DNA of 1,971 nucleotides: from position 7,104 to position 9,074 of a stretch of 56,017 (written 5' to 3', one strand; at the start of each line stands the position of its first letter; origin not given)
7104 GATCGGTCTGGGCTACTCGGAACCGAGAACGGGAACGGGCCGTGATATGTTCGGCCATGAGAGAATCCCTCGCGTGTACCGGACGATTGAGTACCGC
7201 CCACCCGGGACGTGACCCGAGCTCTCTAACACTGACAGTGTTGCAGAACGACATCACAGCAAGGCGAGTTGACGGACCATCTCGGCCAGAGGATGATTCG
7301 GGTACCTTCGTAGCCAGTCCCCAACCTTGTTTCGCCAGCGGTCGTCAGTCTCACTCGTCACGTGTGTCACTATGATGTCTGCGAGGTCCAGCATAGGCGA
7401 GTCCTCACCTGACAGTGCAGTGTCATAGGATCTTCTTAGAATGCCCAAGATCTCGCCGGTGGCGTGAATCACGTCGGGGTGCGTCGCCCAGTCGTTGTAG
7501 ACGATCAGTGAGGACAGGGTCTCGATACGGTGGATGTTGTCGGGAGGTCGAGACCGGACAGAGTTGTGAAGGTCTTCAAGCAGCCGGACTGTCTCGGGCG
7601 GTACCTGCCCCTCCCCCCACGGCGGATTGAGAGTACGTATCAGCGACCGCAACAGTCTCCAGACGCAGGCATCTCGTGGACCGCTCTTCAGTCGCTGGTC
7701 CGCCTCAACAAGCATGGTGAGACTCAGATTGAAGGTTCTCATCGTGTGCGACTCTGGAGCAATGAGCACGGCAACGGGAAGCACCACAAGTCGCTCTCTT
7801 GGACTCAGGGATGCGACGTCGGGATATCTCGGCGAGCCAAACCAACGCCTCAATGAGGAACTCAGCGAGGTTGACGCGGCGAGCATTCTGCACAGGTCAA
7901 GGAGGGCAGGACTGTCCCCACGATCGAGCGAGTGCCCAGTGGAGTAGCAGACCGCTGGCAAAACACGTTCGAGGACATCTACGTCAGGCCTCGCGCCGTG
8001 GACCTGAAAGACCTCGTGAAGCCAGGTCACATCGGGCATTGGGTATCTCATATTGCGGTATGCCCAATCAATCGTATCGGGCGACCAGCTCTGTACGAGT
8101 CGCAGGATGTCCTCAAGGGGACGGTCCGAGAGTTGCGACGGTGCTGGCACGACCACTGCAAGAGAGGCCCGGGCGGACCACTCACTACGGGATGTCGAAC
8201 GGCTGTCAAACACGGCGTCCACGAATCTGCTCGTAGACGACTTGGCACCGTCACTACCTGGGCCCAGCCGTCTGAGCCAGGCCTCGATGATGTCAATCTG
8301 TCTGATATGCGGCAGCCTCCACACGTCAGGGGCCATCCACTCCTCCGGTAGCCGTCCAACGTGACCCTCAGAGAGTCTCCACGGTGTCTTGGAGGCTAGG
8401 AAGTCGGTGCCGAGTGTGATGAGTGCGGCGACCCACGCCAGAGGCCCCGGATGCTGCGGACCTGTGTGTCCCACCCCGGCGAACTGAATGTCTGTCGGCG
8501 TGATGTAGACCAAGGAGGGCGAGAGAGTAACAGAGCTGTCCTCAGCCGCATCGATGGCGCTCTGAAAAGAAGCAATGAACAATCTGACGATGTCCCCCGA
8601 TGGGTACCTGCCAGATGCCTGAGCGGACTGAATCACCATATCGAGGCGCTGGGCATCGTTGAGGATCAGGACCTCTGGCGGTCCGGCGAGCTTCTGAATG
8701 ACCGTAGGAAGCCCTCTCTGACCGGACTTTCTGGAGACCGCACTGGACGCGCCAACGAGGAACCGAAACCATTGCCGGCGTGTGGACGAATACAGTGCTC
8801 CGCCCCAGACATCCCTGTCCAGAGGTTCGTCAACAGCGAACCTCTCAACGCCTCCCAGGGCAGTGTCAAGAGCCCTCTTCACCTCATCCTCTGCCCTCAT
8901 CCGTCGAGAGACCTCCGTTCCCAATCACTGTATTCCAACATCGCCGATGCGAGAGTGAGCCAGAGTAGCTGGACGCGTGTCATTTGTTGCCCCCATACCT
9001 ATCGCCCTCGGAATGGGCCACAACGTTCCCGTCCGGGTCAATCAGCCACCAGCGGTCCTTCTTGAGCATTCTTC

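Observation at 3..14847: Convergent double operon: self-contained Ser/Thr phospho-switch coupled to a SNF2 helicase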

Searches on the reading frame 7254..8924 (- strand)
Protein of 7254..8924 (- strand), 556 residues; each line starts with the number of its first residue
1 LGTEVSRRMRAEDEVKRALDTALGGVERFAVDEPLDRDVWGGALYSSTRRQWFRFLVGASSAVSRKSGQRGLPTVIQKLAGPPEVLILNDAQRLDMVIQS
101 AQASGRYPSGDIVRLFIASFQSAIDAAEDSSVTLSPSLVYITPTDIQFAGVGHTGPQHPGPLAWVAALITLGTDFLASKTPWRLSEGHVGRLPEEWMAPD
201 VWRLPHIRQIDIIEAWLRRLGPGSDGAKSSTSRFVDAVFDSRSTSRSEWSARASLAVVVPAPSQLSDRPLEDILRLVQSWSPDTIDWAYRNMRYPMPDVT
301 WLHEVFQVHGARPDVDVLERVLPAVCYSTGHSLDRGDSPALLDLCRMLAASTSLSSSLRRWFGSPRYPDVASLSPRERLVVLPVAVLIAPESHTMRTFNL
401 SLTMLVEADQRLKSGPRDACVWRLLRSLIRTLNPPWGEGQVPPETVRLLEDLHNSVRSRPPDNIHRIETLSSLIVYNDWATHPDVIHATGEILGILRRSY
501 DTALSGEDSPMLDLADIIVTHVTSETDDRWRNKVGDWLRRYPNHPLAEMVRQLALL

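Call 3: search_protein_families(library=pfam, proteins=[window:7254-8924:-], max_evalue=0.01)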
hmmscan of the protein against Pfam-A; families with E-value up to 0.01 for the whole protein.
window:7254-8924:- (556 aa): 0 families

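Call 4: search_protein_families(library=padloc, proteins=[window:7254-8924:-], max_evalue=0.01)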
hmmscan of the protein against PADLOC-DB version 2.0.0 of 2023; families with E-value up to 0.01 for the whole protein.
window:7254-8924:- (556 aa): 0 families

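Call 5: search_protein_families(library=ncbifam, proteins=[window:7254-8924:-], max_evalue=0.01)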
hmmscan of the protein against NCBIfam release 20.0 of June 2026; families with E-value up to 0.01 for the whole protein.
window:7254-8924:- (556 aa): 0 families

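Call 10: find_homologous_proteins(query=window:7254-8924:-)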
Query window:7254-8924:- (556 aa): 1 proteins with E <= 0.001 among 8000 candidates. Only proteins of 305 to 973 residues were searched: fused or split forms outside these lengths cannot appear, so this answer is no evidence that the protein stands alone or is whole; lengths 'longer' or 'shorter' looks for them.
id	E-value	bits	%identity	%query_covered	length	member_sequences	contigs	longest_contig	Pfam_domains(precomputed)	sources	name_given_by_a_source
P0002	0.0e+0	1238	100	99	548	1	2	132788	-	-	-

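Call 31: search_protein_families(library=pfam, proteins=[window:7254-8924:-], max_evalue=5)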
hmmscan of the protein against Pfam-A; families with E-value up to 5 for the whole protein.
window:7254-8924:- (556 aa): 0 families

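Call 52: predict_structure(alignment_id=A5)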
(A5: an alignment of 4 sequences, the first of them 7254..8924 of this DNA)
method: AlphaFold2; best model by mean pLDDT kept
length: 556 residues; sequences in the alignment: 4
mean_pLDDT: 76.7   pTM: 0.56
mean pLDDT of the five models: 76.7, 74.0, 67.2, 66.1, 65.8
residues with pLDDT >= 90: 100; 70-90: 302; 50-70: 111; < 50: 43
segments of 3 or more residues with pLDDT < 50: 103-105, 222-257
pLDDT, mean of each block of 10 residues (from residue 1): 59 82 76 67 71 79 85 87 78 69 53 80 78 82 80 73 84 73 68 79 86 78 39 37 32 46 59 68 72 67 77 72 86 62 85 85 91 90 88 87 92 78 89 80 91 90 87 91 87 93 78 93 80 91 87 79
secondary structure, 60 per line:
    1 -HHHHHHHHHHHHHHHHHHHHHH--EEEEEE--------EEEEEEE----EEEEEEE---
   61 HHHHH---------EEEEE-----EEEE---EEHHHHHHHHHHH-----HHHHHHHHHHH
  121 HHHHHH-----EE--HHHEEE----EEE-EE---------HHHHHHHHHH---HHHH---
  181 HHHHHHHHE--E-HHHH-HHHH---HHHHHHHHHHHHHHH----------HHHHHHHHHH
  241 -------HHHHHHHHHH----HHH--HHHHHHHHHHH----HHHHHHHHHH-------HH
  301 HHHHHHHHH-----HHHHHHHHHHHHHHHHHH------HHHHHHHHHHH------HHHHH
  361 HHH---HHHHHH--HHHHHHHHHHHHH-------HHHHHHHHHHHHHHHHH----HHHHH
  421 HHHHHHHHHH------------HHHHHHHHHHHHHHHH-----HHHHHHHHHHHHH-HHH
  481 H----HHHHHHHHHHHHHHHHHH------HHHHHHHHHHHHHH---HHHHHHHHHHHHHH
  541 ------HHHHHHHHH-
elements in order: H2-23 E26-31 E40-46 E51-57 H61-65 E75-79 E85-88 H94-104 H110-126 E139-141 E146-148 H161-170 H174-177 H181-188 H194-197 H199-202 H206-220 H231-240 H248-257 H267-277 H282-291 H299-309 H315-332 H339-349 H356-363 H367-372 H375-387 H395-411 H416-430 H443-458 H464-476 H478-481 H486-503 H510-523 H527-540 H547-555

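Call 57: fold_search(model_id=the predicted structure, library=pdb)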
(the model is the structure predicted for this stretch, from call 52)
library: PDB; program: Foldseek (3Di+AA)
matches with E <= 10: 500; with E <= 0.001: 5
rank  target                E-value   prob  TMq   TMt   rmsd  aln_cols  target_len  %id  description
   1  3vwa_A                1.6e-05  1.00  0.21  0.22  20.0       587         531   13  Crystal structure of Cex1p (released 2013-06-05)
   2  9fqr_Xr               4.3e-05  1.00  0.26  0.25  27.4       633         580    9  96-nm repeat of axonemal doublet microtubules from bovine sperm (released 2025-03-26)
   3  3vwa_B                7.2e-05  1.00  0.21  0.22  19.9       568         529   11  Crystal structure of Cex1p (released 2013-06-05)
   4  8cav_A                3.8e-04  1.00  0.25  0.18  21.6       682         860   12  Discovery of the lanthipeptide Curvocidin and structural insights into its trifunctional synthetase CuvL (released 2023-06-14)
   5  4wg4                  6.9e-04  0.99  0.20  0.23  25.7       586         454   12  Calcium-Dependent Protein Kinase 1 from Toxoplasma gondii (TgCDPK1) in complex with inhibitor UW1613 (released 2014-10-15)
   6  2bkk_A                1.1e-03  1.00  0.16  0.30  12.1       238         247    9  Crystal structure of Aminoglycoside Phosphotransferase APH(3')-IIIa in complex with the inhibitor AR_3a (released 2005-08-09)
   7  5w80                  2.2e-03  0.93  0.19  0.22  25.6       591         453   12  Toxoplasma Gondii CDPK1 in complex with inhibitor GXJ-237 (released 2017-07-19)
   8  8cwy_A                2.6e-03  0.82  0.14  0.16  22.2       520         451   13  Accurate computational design of genetically encoded 3D protein crystals (released 2023-11-01)
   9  5jms                  2.9e-03  0.91  0.19  0.22  25.4       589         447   12  Crystal structure of TgCDPK1 bound to CGP060476 (released 2016-05-18)
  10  4yga_C                3.2e-03  0.96  0.20  0.24  22.7       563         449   11  CDPK1, from Toxoplasma gondii, bound to inhibitory VHH-1B7 (released 2015-08-26)
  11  3i7c                  3.3e-03  0.93  0.20  0.23  25.8       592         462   11  Calcium-Dependent Protein Kinase 1 from Toxoplasma gondii (TgCDPK1) in complex with bumped kinase inhibitor NA-PP2 (released 2010-02-09)
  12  3mwu                  3.3e-03  0.95  0.20  0.24  23.3       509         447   13  Activated Calcium-Dependent Protein Kinase 1 from Cryptosporidium parvum (CpCDPK1) in complex with bumped kinase inhibit (released 2010-07-21)
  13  3i7b                  3.4e-03  0.93  0.20  0.23  25.5       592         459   12  Calcium-Dependent Protein Kinase 1 from Toxoplasma gondii (TgCDPK1) in complex with bumped kinase inhibitor NM-PP1 (released 2010-02-09)
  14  5w8r                  3.4e-03  0.89  0.19  0.22  26.2       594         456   11  Toxoplasma Gondii CDPK1 in complex with inhibitor 3CIB-PPI (released 2017-07-19)
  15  6s1f_A                3.6e-03  1.00  0.25  0.43   7.9       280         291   10  Structure of the kinase domain of human RIPK2 in complex with the inhibitor CSLP3 (released 2019-10-16)
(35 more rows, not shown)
